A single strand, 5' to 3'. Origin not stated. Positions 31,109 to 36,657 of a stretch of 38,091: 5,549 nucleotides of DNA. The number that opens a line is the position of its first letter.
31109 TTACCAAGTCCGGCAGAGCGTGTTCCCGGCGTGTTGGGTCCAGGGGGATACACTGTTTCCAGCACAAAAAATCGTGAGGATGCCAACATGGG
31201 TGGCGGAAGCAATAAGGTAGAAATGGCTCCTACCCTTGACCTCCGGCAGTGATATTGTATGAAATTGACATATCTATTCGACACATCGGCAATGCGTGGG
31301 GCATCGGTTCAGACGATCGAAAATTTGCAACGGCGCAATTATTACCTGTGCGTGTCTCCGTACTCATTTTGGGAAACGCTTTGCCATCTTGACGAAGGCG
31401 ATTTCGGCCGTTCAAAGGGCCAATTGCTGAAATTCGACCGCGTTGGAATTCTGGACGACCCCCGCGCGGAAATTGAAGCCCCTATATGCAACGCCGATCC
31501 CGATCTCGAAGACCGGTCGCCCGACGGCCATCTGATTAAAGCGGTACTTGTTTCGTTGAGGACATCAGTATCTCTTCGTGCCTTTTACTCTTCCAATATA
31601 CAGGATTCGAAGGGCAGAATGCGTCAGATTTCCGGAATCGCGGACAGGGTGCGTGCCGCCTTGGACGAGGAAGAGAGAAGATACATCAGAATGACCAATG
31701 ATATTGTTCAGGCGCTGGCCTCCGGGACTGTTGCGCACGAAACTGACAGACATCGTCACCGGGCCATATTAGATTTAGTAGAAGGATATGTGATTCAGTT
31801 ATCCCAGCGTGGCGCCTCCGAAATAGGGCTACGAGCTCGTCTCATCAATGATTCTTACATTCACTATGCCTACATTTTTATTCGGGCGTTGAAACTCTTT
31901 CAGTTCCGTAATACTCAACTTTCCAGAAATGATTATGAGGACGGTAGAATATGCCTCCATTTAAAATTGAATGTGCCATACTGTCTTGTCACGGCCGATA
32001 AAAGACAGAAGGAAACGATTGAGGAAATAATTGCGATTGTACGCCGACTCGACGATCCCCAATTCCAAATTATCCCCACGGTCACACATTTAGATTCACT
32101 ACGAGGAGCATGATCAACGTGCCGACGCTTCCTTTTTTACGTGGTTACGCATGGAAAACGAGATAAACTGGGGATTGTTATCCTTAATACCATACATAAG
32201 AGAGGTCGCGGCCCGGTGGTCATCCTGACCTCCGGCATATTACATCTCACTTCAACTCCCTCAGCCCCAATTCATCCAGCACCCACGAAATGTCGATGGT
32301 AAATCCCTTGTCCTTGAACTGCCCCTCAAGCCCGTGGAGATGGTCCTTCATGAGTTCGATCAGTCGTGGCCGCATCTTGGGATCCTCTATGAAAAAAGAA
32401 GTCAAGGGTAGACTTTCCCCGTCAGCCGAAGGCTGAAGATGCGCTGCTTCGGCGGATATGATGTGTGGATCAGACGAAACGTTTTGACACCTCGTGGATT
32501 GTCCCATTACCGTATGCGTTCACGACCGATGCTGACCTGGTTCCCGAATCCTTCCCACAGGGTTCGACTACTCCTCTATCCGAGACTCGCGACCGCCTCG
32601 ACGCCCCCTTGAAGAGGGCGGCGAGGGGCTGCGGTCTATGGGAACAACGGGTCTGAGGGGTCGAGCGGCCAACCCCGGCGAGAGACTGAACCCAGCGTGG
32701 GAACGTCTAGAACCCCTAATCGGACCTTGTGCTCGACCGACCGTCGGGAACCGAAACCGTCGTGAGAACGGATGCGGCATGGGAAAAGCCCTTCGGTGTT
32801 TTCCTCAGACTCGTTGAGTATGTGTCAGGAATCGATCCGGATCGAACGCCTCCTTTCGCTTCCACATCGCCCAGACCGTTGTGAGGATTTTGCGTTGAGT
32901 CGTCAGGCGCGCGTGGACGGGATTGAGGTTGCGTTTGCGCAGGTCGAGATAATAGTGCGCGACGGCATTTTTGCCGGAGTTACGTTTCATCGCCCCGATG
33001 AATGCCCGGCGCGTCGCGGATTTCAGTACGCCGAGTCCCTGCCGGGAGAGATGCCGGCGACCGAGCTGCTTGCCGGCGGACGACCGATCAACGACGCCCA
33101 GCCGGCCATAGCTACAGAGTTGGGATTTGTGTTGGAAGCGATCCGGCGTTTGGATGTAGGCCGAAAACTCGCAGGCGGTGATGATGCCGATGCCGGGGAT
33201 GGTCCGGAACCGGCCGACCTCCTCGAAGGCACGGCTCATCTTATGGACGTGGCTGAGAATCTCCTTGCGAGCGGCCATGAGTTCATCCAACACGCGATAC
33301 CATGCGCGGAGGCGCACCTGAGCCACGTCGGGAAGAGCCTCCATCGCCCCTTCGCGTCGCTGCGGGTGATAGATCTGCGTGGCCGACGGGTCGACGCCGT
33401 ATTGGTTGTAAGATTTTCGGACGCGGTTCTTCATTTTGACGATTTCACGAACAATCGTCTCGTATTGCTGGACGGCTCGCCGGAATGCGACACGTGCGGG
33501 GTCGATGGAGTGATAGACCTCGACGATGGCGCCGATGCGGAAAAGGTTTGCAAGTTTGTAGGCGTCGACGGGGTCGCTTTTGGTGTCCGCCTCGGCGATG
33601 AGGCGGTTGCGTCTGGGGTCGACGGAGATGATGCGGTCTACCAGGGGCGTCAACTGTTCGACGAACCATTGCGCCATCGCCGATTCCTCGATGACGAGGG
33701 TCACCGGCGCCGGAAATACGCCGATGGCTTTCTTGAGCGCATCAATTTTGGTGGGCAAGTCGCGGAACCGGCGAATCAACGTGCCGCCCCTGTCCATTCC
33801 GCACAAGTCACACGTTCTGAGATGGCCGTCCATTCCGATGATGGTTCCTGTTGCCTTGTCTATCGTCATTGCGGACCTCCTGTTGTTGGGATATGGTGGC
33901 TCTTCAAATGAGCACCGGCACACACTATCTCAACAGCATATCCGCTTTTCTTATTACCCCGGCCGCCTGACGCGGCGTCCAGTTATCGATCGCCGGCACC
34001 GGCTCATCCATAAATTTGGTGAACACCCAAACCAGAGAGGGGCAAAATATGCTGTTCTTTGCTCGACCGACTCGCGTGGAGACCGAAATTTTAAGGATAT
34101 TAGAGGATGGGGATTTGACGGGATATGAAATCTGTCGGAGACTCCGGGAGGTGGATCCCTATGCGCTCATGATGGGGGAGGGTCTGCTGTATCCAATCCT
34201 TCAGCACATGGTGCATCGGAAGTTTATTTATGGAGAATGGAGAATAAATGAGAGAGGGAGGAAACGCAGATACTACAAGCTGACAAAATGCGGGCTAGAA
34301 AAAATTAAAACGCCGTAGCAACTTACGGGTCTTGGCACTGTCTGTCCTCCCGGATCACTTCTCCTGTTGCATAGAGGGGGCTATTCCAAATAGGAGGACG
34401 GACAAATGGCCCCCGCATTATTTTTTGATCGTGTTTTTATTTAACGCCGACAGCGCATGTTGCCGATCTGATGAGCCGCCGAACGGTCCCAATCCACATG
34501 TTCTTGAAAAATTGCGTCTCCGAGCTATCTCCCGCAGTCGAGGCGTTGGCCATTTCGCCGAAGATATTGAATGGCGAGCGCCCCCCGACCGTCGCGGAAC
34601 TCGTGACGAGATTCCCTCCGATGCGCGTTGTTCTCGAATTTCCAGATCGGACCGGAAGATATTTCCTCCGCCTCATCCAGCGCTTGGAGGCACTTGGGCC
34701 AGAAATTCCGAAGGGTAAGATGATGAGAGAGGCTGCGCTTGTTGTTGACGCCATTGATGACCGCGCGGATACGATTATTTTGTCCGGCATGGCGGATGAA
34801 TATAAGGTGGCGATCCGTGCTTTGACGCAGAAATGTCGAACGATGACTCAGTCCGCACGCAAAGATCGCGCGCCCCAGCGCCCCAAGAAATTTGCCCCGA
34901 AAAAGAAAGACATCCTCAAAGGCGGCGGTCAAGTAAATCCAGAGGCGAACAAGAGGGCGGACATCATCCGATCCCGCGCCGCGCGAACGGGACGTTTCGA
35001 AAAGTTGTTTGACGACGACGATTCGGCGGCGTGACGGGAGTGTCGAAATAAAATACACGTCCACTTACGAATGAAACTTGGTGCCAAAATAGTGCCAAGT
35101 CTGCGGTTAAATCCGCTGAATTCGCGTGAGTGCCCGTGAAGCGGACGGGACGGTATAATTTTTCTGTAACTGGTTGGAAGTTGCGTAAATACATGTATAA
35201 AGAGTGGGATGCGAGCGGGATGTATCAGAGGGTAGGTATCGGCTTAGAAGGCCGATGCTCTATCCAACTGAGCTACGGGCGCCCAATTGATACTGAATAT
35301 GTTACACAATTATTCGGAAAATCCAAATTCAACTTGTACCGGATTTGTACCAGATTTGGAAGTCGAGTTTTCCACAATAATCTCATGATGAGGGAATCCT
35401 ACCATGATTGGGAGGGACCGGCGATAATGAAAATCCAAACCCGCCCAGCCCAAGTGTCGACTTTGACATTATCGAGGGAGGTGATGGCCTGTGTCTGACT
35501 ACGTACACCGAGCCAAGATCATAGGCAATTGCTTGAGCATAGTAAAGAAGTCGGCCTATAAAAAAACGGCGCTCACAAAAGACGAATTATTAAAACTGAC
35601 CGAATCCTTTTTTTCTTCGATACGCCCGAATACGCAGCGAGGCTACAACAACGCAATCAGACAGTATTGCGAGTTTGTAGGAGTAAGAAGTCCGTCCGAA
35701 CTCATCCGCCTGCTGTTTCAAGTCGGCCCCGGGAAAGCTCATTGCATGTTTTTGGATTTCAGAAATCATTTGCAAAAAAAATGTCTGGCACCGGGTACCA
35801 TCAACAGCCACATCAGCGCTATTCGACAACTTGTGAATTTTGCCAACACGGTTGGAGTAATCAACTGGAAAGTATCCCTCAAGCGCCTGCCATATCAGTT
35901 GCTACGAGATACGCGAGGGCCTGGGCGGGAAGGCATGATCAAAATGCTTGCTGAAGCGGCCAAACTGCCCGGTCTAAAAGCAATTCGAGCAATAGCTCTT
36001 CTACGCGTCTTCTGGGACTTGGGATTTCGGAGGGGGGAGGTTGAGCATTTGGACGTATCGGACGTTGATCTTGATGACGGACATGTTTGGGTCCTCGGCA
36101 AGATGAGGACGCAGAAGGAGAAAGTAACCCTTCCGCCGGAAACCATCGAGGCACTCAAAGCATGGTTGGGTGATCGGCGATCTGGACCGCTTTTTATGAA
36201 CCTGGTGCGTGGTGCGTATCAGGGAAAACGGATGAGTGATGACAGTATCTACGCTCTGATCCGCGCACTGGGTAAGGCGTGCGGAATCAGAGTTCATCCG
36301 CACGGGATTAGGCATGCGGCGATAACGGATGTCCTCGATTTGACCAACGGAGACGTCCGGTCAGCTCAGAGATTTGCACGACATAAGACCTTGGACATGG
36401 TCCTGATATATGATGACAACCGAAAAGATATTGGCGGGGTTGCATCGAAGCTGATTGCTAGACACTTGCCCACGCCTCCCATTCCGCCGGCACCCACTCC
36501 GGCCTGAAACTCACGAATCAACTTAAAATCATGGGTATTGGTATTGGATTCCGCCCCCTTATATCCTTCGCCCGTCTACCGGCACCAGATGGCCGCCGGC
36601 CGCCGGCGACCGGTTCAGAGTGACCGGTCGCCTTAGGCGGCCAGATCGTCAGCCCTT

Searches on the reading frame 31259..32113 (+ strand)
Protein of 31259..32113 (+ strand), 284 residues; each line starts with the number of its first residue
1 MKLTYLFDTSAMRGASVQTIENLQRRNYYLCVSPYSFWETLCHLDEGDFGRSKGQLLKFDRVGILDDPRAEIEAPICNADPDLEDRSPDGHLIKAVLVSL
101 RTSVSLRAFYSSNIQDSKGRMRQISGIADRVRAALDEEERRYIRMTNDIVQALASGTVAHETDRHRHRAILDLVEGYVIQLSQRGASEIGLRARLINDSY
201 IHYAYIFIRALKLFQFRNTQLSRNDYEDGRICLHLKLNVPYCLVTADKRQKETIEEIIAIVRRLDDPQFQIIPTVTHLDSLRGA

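Call 3: search_protein_families(library=pfam, proteins=[window:31259-32113:+], max_evalue=1)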
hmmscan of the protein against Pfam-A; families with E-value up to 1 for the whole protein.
window:31259-32113:+ (284 aa): 0 families

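Call 6: search_protein_families(library=ncbifam, proteins=[window:31259-32113:+], max_evalue=0.1)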
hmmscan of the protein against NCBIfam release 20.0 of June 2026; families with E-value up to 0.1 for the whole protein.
window:31259-32113:+ (284 aa): 0 families

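Call 54: search_protein_families(library=padloc, proteins=[window:31259-32113:+], max_evalue=0.01)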
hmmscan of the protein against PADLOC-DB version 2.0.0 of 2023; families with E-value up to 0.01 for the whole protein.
window:31259-32113:+ (284 aa): 0 families

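Call 55: search_protein_families(library=phrogs, proteins=[window:31259-32113:+], max_evalue=0.01)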
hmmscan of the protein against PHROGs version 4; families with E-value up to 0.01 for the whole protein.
window:31259-32113:+ (284 aa): 0 families

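Call 77: search_protein_families(library=pfam, proteins=[window:31259-32113:+], max_evalue=5)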
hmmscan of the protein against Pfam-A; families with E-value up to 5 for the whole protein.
window:31259-32113:+ (284 aa): 0 families

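Call 81: search_solved_structures(query=window:31259-32113:+, max_evalue=1)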
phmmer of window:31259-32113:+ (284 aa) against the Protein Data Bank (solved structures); distinct sequences matched with E-value up to 1: 0.

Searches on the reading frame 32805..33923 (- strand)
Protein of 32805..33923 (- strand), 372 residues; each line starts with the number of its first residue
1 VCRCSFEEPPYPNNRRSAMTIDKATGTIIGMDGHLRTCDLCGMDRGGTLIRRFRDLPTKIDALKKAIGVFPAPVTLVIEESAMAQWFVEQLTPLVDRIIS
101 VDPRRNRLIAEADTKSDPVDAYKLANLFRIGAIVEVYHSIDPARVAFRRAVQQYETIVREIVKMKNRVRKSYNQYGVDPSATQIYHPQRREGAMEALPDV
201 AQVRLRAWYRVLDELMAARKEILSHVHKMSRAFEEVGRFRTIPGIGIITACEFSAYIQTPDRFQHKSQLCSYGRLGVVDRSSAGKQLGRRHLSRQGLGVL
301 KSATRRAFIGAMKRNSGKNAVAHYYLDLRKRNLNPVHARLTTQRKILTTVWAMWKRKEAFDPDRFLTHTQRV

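Call 13: search_protein_families(library=pfam, proteins=[window:32805-33923:-], max_evalue=0.01)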
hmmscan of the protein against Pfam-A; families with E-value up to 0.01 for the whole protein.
window:32805-33923:- (372 aa): 2 families
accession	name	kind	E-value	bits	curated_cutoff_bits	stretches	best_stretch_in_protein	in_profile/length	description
PF02371.22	Transposase_20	-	1.7e-11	44.7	21.3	1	238-312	3-76/87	Transposase IS116/IS110/IS902 family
PF01548.23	DEDD_Tnp_IS110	-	2.4e-09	37.6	29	1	29-173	1-151/155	Transposase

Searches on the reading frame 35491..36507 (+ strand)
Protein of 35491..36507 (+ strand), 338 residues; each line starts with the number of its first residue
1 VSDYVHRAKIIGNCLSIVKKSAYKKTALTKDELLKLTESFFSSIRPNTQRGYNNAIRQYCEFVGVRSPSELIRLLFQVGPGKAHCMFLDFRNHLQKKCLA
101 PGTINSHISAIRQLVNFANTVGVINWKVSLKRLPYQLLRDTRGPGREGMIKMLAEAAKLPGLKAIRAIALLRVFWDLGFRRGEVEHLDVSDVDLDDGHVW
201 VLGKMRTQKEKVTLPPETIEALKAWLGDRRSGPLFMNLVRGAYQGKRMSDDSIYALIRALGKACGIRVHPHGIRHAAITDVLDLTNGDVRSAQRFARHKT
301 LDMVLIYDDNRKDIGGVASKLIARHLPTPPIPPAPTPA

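Call 13: search_protein_families(library=pfam, proteins=[window:35491-36507:+], max_evalue=0.01)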
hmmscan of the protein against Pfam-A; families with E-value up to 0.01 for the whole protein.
window:35491-36507:+ (338 aa): 3 families
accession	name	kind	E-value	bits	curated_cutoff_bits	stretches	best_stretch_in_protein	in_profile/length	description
PF00589.27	Phage_integrase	-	4.3e-20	72.6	27.1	1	159-311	17-169/172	Phage integrase family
PF13495.12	Phage_int_SAM_4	-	2.2e-05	25.2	27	0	88-119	3-34/85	Phage integrase, N-terminal SAM-like domain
PF13102.12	Phage_int_SAM_5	-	0.0049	17.6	22.3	0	86-125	50-89/98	Phage integrase SAM-like domain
